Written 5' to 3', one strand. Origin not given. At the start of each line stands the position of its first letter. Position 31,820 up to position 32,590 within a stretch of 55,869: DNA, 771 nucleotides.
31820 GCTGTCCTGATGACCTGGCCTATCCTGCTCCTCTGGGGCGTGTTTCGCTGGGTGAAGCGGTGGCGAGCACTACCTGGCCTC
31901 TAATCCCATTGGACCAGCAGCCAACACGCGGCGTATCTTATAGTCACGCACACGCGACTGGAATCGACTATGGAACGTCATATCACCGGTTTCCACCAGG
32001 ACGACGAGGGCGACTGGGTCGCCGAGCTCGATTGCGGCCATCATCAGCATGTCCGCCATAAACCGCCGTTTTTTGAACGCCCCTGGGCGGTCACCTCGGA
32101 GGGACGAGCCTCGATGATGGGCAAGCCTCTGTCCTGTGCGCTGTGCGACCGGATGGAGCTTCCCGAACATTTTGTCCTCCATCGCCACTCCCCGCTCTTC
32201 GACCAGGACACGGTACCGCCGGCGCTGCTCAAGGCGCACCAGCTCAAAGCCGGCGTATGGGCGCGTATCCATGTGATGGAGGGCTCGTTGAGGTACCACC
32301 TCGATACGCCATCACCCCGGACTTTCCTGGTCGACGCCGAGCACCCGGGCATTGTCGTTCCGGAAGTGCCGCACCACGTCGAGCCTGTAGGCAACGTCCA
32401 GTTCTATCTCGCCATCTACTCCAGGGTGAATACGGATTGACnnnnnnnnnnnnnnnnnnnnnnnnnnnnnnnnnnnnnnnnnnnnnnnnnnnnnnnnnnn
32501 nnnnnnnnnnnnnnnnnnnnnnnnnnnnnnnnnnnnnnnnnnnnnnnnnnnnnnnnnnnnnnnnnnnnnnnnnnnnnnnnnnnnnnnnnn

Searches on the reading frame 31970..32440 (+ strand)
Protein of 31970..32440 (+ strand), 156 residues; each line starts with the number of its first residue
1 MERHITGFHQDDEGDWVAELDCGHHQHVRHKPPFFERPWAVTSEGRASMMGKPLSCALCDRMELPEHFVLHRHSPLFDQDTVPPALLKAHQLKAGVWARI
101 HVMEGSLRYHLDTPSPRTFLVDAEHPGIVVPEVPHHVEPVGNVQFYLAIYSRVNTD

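Call 3: search_protein_families(library=pfam, proteins=[window:31970-32440:+], max_evalue=0.1)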
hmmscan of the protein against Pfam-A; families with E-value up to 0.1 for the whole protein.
window:31970-32440:+ (156 aa): 2 families
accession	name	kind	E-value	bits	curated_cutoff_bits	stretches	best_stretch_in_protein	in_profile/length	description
PF12088.13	DUF3565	-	8.2e-30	103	25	1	7-62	2-57/58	Protein of unknown function (DUF3565)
PF09313.17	DUF1971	-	3.9e-21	75.3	23.1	1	72-147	1-80/80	Domain of unknown function (DUF1971)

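Call 5: search_protein_families(library=ncbifam, proteins=[window:31970-32440:+], max_evalue=0.1)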
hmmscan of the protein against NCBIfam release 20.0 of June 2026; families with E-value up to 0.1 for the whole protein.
window:31970-32440:+ (156 aa): 1 family
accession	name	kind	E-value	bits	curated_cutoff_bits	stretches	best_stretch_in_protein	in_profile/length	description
NF008992.0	PRK12335.1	equivalog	4.4e-07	29.3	303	1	67-151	6-95/289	SAM-dependent methyltransferase TehB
